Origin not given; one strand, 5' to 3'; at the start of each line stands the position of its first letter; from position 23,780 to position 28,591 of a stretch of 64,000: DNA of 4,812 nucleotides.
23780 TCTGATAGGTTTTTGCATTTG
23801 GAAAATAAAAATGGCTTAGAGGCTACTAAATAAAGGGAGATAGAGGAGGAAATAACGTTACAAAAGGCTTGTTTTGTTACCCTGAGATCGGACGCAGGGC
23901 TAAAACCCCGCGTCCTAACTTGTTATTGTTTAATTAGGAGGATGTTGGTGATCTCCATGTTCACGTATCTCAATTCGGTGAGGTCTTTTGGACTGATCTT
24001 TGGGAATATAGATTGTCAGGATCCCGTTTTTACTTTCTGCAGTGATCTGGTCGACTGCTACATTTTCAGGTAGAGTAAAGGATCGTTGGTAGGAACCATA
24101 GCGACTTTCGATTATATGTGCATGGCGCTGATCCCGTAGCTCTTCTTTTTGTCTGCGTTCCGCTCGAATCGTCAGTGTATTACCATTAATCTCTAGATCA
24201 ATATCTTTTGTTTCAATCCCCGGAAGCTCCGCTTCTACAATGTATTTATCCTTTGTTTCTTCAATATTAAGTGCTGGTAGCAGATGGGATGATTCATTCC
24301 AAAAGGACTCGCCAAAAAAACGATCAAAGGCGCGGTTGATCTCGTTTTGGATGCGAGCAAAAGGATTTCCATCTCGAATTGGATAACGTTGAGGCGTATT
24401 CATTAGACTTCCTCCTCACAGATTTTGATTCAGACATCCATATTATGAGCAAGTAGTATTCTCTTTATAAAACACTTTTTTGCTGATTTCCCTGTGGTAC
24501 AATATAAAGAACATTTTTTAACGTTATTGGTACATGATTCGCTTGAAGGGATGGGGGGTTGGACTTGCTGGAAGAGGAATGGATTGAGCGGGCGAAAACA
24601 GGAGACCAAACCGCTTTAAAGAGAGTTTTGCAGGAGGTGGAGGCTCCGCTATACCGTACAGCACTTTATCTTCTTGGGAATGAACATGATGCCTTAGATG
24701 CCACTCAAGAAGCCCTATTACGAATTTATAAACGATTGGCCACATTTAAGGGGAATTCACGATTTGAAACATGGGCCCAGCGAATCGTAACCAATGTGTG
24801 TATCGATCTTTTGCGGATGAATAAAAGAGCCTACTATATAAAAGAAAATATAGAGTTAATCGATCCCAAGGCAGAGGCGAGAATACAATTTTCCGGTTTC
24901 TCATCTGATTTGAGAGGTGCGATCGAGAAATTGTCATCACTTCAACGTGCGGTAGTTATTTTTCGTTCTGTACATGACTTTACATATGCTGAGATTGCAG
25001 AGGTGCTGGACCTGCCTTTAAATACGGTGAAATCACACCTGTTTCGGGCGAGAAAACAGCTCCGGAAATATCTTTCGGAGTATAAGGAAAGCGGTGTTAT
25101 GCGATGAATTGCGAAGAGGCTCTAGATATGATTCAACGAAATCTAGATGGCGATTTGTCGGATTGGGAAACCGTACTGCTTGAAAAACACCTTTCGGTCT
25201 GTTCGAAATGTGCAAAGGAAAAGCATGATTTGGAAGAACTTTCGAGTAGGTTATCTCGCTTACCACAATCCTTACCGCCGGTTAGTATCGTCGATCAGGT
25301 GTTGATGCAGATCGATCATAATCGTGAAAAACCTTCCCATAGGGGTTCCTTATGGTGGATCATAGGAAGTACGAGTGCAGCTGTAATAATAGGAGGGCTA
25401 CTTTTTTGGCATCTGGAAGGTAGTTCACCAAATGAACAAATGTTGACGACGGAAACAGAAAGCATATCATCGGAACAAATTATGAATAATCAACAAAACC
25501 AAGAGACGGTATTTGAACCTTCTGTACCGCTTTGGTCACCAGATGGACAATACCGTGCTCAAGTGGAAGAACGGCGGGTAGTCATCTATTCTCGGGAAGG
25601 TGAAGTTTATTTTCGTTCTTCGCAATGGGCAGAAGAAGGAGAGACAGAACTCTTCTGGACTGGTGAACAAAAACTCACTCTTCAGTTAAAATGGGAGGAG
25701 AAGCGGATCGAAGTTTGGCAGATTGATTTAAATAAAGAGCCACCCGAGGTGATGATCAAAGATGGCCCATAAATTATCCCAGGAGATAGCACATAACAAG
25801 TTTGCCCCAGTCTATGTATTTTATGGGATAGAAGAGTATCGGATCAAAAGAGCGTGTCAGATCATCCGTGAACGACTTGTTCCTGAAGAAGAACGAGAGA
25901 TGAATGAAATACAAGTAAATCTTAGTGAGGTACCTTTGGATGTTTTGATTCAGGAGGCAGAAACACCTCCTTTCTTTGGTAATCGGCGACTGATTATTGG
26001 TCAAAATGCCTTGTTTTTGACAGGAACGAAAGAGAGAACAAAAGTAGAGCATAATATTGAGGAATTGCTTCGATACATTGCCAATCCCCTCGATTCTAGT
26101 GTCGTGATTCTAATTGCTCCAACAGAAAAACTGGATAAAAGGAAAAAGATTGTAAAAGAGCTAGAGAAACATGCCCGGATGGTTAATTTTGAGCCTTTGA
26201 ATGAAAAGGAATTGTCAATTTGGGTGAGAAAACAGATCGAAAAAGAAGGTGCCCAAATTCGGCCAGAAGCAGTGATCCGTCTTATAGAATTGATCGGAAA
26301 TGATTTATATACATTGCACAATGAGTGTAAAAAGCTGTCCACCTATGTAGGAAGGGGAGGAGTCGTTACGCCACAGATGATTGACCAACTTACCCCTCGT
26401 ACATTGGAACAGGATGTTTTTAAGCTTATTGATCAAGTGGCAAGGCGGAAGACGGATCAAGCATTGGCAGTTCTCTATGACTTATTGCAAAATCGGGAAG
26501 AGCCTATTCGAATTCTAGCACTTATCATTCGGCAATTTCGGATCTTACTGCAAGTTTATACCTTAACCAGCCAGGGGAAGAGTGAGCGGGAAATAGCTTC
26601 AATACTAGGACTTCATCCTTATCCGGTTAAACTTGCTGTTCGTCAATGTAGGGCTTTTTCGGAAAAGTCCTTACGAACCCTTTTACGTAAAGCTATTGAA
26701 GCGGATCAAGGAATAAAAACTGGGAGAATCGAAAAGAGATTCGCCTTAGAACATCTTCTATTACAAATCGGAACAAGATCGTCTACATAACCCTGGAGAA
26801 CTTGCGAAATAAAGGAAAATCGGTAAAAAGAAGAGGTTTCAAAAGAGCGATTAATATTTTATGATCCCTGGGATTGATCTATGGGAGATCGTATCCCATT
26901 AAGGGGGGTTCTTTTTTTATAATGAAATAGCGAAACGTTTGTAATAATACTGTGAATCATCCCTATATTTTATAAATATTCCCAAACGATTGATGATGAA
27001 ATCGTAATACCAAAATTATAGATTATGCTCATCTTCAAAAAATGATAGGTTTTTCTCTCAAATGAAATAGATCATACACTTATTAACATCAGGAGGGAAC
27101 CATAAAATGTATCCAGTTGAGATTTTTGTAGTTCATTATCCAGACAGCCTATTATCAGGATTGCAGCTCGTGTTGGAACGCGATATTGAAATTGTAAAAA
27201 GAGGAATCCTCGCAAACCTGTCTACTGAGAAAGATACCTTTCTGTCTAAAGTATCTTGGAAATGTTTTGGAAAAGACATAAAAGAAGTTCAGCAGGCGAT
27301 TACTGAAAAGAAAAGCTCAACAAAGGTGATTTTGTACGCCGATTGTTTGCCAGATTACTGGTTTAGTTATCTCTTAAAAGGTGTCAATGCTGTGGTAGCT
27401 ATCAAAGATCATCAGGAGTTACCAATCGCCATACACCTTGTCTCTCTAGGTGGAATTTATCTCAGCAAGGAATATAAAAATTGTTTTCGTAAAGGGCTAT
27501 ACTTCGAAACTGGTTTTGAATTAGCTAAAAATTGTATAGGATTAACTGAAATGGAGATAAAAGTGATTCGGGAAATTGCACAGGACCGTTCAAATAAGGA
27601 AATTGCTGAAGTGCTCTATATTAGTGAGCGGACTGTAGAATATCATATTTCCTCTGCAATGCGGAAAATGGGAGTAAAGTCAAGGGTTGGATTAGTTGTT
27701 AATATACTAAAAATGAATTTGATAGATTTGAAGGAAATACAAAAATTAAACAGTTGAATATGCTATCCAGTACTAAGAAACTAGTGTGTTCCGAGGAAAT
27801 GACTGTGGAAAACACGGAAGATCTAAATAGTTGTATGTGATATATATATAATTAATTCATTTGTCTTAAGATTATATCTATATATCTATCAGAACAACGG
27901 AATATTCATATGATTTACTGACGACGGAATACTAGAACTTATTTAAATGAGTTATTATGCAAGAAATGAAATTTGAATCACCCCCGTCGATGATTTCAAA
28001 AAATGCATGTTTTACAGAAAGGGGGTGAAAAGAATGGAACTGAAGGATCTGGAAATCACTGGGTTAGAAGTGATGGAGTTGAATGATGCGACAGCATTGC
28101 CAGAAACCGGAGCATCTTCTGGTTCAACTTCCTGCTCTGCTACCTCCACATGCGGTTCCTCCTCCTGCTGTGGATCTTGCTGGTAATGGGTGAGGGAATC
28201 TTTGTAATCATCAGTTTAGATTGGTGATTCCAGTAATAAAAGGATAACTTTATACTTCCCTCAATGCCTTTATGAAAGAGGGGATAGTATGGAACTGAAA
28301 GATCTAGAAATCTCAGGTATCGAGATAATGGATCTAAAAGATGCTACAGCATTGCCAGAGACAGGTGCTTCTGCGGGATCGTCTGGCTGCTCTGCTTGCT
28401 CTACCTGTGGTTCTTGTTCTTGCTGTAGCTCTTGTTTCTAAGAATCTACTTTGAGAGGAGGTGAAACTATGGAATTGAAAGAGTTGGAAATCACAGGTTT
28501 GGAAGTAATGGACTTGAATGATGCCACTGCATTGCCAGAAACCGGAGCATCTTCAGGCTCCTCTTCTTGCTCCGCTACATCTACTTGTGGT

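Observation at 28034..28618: Three tandem, unannotated precursor-peptide genes with almost fully modifiable Ser/Thr/Cys cores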

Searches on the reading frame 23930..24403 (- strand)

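Call 7: search_protein_families(library=pfam, proteins=[window:23930-24403:-], max_evalue=0.001)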
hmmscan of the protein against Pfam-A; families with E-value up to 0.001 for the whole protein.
window:23930-24403:- (157 aa): 2 families
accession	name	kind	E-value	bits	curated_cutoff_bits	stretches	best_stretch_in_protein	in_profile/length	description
PF00011.27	HSP20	-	2.1e-23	82.8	20.8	1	47-146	2-101/102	Hsp20/alpha crystallin family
PF17886.7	ArsA_HSP20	-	3.3e-10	39.8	22.5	1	52-132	2-62/63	HSP20-like domain found in ArsA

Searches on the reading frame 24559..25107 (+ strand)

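Call 7: search_protein_families(library=pfam, proteins=[window:24559-25107:+], max_evalue=0.001)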
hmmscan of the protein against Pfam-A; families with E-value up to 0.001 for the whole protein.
window:24559-25107:+ (182 aa): 4 families
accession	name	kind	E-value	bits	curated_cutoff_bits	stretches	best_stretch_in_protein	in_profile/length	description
PF08281.18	Sigma70_r4_2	-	2.2e-18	66.1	25.7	1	118-168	4-54/54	Sigma-70, region 4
PF04542.20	Sigma70_r2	-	3.4e-16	59.2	24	1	28-90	6-70/71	Sigma-70 region 2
PF04545.22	Sigma70_r4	-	5.1e-12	45.6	24.1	1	121-170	1-50/50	Sigma-70, region 4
PF07638.17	Sigma70_ECF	-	6.9e-06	26.5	21.1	1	7-172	6-183/185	ECF sigma factor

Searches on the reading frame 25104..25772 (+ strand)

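Call 7: search_protein_families(library=pfam, proteins=[window:25104-25772:+], max_evalue=0.001)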
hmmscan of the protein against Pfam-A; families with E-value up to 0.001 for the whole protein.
window:25104-25772:+ (222 aa): 1 family
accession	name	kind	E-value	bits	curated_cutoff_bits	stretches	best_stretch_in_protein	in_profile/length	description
PF13490.11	zf-HC2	-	2.5e-08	34.3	22.2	1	3-37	1-35/35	Putative zinc-finger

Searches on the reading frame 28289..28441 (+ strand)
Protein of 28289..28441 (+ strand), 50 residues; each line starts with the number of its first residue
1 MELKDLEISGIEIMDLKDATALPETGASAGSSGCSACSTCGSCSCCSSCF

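Call 6: search_protein_families(library=ncbifam, proteins=[window:28289-28441:+], max_evalue=0.1)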
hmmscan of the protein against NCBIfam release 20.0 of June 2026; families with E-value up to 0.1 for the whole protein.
window:28289-28441:+ (50 aa): 2 families
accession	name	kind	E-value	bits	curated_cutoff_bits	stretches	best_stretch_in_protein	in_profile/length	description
NF033400.3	thiazolyl_B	subfamily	6.5e-16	58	30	1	2-44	4-45/45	thiazolylpeptide-type bacteriocin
TIGR03892.1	thiopep_precurs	subfamily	1.1e-11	44.9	25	1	3-49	1-44/44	thiazolylpeptide-type bacteriocin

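Call 67: search_protein_families(library=pfam, proteins=[window:28289-28441:+], max_evalue=0.1)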
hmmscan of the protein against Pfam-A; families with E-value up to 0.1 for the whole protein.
window:28289-28441:+ (50 aa): 1 family
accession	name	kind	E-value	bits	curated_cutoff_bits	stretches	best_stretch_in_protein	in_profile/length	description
PF19409.5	Thiopep_pre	-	3.2e-17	62.5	23.5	1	10-45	1-36/36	Thiopeptide-type bacteriocin precursor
